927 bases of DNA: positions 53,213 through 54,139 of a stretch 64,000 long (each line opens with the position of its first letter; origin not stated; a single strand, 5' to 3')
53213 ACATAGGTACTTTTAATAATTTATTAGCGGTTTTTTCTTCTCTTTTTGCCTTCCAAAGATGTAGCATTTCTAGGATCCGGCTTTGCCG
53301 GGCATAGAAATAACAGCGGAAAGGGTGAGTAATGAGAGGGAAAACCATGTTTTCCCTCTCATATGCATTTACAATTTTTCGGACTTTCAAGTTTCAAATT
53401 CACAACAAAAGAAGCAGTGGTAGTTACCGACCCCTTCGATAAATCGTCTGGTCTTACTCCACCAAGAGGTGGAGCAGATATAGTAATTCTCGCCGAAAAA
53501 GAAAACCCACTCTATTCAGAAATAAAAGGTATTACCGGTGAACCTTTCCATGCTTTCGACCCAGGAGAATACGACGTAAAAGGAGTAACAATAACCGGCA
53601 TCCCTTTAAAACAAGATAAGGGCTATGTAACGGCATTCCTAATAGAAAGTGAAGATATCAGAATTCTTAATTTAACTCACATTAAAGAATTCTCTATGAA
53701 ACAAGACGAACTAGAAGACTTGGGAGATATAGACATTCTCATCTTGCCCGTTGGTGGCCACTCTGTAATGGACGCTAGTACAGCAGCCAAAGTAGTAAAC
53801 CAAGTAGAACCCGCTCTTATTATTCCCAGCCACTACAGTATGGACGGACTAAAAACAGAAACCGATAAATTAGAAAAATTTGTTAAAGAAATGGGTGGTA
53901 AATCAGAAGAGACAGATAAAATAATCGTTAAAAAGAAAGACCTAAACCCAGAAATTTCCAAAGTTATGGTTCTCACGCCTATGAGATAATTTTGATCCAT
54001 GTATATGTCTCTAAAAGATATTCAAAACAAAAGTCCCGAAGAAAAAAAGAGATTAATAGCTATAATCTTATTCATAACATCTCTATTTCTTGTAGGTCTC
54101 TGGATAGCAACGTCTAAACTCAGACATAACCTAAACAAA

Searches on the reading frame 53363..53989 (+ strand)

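Call 67: search_protein_families(library=pfam, proteins=[window:53363-53989:+], max_evalue=0.00001)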
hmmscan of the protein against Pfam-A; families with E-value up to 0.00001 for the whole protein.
window:53363-53989:+ (208 aa): 2 families
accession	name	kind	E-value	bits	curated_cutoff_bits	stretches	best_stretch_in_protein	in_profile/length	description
PF13483.12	Lactamase_B_3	-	8.4e-26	91.3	24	1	3-157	2-160/160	Beta-lactamase superfamily domain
PF12706.13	Lactamase_B_2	-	8.3e-07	29.2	27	1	58-158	83-200/200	Beta-lactamase superfamily domain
